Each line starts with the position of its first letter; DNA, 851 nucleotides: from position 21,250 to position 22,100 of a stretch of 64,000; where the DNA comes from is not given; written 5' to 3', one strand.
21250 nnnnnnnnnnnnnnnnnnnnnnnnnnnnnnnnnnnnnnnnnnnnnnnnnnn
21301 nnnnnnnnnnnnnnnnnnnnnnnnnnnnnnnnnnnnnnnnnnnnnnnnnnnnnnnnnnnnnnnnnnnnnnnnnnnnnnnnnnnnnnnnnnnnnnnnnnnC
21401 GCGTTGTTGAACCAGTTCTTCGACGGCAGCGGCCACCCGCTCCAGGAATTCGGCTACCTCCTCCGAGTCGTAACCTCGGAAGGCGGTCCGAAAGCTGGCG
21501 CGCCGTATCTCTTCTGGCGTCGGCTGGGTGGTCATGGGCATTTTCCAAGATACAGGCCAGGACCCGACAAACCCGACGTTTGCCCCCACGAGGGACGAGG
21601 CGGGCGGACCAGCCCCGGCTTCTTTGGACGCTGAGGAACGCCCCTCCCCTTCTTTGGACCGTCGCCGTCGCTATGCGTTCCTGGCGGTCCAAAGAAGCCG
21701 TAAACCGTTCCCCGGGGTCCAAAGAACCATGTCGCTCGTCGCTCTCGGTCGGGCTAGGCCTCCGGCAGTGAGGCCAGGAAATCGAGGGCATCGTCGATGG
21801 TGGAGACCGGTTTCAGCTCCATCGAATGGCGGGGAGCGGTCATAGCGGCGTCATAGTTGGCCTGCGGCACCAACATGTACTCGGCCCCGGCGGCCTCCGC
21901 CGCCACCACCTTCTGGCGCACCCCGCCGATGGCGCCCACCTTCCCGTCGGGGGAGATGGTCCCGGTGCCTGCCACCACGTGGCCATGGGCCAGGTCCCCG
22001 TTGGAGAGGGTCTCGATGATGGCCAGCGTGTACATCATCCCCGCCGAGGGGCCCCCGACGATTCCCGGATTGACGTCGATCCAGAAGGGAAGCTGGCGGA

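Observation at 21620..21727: Novel ~108-bp imperfect palindromic element with four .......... half-sites and a conserved 23-nt core, copy A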

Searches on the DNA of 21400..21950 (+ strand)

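Call 18: search_rna_families(source=window, start=21400, end=21950, threshold=evalue, max_evalue=10)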
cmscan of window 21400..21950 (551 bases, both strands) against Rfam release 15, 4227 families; matches with E-value up to 10: 3.
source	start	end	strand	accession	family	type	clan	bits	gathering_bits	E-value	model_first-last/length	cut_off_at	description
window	21731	21806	+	RF01549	TB8Cs2H1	Gene; snRNA; snoRNA; HACA-box;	-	14.9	40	3.7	1-65/65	no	Trypanosomatid snoRNA TB8Cs2H1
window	21682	21719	+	RF01716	PhotoRC-I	Cis-reg;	-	13.4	45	0.85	1-44/44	no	PhotoRC-I RNA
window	21898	21934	+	RF02939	COG2908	Cis-reg;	-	11.7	58.7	8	1-45/45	no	COG2908 RNA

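Call 20: search_dna_similar(query=window:21600-21750:+, collection=plasmids, mode=distant, max_evalue=0.01)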
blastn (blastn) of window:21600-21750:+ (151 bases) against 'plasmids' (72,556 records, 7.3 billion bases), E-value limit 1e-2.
No match.

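Call 56: build_rna_model(alignment_id=A4, structure=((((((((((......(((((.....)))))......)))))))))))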
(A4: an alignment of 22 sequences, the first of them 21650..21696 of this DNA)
Model R1 built from alignment A4 (22 sequences, 47 columns); structure: as given.
model positions 47; base pairs 15; branch points 0; effective number of sequences 22; information 1.054 bits per position. Calibrated on 0.2 Mb of random sequence (short: E-values are rough).
structure used (alignment columns):
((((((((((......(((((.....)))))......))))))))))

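Call 57: search_with_rna_model(model_id=R1, sources=[window, L001, L002, L005, L006, L007, L011, L016, L019, L026, L030, L035, L037, L038, L040, L041, L044, L045, L047, L048, L049, L052, L057, L061, L062, L063, L064, L067, L070, L071, L073, L075, L076, L082], max_evalue=10)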
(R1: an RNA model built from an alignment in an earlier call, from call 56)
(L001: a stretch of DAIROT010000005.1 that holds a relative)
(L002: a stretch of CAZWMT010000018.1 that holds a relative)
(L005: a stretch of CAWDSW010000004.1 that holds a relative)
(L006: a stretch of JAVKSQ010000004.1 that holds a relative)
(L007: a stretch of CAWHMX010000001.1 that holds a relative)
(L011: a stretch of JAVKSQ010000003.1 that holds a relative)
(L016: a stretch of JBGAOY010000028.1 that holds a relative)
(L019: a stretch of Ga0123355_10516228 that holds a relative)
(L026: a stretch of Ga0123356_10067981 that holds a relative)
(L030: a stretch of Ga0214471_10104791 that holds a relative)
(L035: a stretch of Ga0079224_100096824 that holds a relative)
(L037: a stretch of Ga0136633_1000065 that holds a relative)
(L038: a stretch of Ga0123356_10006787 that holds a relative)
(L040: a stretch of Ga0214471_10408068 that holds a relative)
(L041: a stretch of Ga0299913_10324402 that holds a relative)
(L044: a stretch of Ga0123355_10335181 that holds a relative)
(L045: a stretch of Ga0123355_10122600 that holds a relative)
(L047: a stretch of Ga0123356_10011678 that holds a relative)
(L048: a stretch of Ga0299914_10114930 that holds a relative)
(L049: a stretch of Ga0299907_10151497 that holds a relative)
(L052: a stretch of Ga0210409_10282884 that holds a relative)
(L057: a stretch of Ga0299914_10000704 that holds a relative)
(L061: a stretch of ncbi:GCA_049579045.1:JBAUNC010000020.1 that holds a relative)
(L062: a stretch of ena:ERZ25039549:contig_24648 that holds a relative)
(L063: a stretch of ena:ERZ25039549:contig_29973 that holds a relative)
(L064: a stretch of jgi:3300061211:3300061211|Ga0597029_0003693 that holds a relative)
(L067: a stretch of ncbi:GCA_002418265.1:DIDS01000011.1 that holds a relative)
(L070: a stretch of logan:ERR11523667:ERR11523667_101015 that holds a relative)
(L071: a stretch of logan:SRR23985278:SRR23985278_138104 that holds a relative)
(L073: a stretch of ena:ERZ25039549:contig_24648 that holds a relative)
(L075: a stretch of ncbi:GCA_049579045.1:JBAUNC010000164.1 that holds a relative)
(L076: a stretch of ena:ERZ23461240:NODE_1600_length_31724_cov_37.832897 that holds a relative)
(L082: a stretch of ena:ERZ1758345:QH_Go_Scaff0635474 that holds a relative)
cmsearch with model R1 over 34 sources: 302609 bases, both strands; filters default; matches with E-value up to 10: 52.
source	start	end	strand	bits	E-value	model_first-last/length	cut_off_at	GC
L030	1645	1691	+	58.8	6.3e-13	1-47/47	no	0.47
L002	908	954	+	58.4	8.2e-13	1-47/47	no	0.51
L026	711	757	+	58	1.1e-12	1-47/47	no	0.45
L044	1089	1135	+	57.4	1.6e-12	1-47/47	no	0.45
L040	938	984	-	57.1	1.9e-12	1-47/47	no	0.47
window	21650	21696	-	56.4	3e-12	1-47/47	no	0.57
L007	2697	2743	+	55.9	4e-12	1-47/47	no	0.47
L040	938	984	+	55.8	4.3e-12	1-47/47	no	0.47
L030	1645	1691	-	55.1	6.6e-12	1-47/47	no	0.47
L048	1327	1373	+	54.9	7.7e-12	1-47/47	no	0.57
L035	1711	1757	+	54.7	8.4e-12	1-47/47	no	0.45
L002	908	954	-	54.5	1e-11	1-47/47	no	0.51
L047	8495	8541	+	54.3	1.1e-11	1-47/47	no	0.51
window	51204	51250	-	54.2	1.2e-11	1-47/47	no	0.51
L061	3695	3741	+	54.2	1.2e-11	1-47/47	no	0.51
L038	1505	1551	+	53.9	1.4e-11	1-47/47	no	0.47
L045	264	310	+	53.9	1.4e-11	1-47/47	no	0.47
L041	1383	1429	-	53.8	1.5e-11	1-47/47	no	0.6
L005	3262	3308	+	53.6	1.7e-11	1-47/47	no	0.51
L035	1711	1757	-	53.6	1.7e-11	1-47/47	no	0.45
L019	710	756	+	53.4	1.9e-11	1-47/47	no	0.51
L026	711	757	-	53.3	2.1e-11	1-47/47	no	0.45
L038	1505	1551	-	52.1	4.4e-11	1-47/47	no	0.47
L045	264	310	-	52.1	4.4e-11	1-47/47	no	0.47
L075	1352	1398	+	51.7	5.6e-11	1-47/47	no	0.6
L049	909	955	-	51.4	6.9e-11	1-47/47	no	0.47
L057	3367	3413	+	50.8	9.8e-11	1-47/47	no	0.51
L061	3695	3741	-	50.8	9.8e-11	1-47/47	no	0.51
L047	8495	8541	-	50.8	1e-10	1-47/47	no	0.51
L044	1089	1135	-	50.7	1e-10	1-47/47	no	0.45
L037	4700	4746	+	49.4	2.5e-10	1-47/47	no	0.62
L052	356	402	+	47.8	6.8e-10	1-47/47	no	0.55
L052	356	402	-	47.7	7e-10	1-47/47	no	0.55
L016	116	161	+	47.2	1e-09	1-47/47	no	0.48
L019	710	756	-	47.2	1e-09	1-47/47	no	0.51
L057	3367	3413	-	47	1.1e-09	1-47/47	no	0.51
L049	909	955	+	46.6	1.4e-09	1-47/47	no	0.47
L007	2697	2743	-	46.3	1.7e-09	1-47/47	no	0.47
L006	6398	6444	+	46.1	1.9e-09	1-47/47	no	0.49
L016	116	161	-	44.6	5e-09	1-47/47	no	0.48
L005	3262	3308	-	44.2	6.3e-09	1-47/47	no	0.51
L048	1327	1373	-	43.5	1e-08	1-47/47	no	0.57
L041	1383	1429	+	41.9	2.7e-08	1-47/47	no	0.6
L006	6398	6444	-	41.5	3.5e-08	1-47/47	no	0.49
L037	4700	4746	-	41.3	4.1e-08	1-47/47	no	0.62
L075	1352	1398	-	39.3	1.4e-07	1-47/47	no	0.6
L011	4632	4679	-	31.2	2.4e-05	1-47/47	no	0.42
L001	3462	3509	-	31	2.7e-05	1-47/47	no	0.48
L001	3462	3509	+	30.6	3.4e-05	1-47/47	no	0.48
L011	4632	4679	+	30.3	4.2e-05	1-47/47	no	0.42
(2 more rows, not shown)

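Call 75: search_with_rna_model(model_id=R1, source=L156, max_evalue=10, filters=off, show_alignments=1)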
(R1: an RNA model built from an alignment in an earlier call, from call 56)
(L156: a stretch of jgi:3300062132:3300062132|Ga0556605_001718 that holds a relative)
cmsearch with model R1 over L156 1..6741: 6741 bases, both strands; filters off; matches with E-value up to 10: 4.
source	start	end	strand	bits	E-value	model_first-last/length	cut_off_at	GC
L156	526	560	+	5.7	5.2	7-41/47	no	0.71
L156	2453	2475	+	5.3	6.4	1-47/47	no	0.52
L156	2453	2475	-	5.3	6.4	1-47/47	no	0.52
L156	3526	3568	-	5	7.7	3-45/47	no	0.63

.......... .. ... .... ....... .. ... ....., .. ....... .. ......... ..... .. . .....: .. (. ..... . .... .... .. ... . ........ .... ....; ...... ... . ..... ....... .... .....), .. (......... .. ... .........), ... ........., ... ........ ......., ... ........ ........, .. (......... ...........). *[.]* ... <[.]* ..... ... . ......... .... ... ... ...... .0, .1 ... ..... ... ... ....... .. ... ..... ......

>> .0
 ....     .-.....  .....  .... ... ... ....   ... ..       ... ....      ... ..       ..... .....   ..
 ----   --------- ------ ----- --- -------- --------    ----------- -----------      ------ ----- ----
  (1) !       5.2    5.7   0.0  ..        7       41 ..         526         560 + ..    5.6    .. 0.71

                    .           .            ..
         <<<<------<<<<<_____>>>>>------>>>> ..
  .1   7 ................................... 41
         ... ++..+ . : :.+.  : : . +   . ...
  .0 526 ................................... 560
